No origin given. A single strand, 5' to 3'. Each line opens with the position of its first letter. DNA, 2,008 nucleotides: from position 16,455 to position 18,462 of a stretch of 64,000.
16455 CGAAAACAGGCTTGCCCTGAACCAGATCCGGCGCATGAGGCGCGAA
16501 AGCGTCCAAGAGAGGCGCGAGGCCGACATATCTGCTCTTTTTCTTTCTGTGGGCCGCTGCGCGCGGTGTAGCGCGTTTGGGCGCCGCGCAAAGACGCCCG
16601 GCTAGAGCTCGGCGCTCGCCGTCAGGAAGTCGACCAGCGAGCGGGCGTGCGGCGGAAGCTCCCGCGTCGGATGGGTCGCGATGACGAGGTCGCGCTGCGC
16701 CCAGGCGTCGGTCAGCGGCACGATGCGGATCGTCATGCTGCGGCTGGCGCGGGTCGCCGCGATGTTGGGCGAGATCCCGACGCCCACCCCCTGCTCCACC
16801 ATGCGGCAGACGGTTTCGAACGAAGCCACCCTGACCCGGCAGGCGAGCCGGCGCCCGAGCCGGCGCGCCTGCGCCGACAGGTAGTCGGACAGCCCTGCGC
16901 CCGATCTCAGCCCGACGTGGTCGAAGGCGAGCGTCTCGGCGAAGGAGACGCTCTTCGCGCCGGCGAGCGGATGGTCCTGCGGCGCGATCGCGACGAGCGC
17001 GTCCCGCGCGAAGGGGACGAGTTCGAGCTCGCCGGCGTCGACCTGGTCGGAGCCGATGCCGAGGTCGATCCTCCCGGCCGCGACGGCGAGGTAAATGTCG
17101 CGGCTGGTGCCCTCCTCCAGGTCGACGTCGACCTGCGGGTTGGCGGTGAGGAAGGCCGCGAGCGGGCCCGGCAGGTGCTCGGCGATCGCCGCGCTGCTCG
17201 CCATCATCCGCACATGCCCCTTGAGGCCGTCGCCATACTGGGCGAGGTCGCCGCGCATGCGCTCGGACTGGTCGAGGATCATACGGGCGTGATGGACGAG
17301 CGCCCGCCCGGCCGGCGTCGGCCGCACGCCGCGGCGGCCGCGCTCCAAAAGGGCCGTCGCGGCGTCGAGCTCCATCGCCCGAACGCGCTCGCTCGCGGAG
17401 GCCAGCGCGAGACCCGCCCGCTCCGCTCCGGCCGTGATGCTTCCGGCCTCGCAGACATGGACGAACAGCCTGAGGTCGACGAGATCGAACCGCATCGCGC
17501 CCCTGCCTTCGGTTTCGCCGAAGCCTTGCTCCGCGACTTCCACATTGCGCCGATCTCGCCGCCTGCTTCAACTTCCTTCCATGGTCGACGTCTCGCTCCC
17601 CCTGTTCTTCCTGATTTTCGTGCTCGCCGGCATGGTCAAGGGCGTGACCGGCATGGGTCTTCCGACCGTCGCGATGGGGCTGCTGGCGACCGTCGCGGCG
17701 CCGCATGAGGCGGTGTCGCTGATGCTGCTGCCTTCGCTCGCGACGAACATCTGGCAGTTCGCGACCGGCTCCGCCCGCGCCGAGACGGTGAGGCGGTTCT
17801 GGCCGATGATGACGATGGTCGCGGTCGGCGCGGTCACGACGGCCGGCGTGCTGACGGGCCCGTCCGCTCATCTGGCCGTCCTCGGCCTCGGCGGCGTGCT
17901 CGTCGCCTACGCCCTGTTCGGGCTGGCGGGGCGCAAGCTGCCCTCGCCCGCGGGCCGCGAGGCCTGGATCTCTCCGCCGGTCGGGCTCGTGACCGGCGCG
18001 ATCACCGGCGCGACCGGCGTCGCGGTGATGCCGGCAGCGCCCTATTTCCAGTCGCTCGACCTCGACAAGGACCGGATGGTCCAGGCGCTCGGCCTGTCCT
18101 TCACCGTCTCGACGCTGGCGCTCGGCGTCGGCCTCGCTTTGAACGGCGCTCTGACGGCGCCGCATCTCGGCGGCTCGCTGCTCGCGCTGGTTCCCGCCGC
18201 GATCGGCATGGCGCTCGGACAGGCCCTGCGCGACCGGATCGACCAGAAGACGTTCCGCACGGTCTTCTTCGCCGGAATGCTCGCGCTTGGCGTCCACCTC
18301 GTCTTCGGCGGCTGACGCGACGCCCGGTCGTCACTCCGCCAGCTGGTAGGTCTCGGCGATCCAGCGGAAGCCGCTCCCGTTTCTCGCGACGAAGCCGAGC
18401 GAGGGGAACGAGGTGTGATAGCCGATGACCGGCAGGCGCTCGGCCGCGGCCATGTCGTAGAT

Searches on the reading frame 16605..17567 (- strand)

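Call 28: search_protein_families(library=pfam, proteins=[window:16605-17567:-], max_evalue=0.00001)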
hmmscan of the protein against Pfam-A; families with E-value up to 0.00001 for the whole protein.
window:16605-17567:- (321 aa): 2 families
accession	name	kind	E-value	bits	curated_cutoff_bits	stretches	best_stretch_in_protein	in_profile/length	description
PF03466.25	LysR_substrate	-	5e-43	147.4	28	1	113-318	2-207/209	LysR substrate binding domain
PF00126.33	HTH_1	-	3.3e-14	53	26.6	1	30-88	2-60/60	Bacterial regulatory helix-turn-helix protein, lysR family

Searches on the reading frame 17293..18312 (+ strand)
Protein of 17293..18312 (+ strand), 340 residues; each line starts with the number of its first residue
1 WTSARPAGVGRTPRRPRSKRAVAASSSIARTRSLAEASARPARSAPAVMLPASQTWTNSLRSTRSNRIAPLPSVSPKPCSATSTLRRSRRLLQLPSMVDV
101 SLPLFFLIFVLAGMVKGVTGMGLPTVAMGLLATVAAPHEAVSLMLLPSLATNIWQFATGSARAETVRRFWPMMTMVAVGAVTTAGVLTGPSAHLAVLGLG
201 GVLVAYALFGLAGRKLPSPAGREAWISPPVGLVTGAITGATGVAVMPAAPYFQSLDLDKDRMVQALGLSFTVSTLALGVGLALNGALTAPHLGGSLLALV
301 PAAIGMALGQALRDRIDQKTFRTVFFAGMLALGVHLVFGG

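Call 28: search_protein_families(library=pfam, proteins=[window:17293-18312:+], max_evalue=0.00001)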
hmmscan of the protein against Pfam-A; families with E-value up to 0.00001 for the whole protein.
window:17293-18312:+ (340 aa): 1 family
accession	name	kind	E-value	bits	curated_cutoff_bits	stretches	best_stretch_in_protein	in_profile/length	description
PF01925.25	TauE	-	2.1e-25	90.2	32.6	1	106-336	2-237/237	Sulfite exporter TauE/SafE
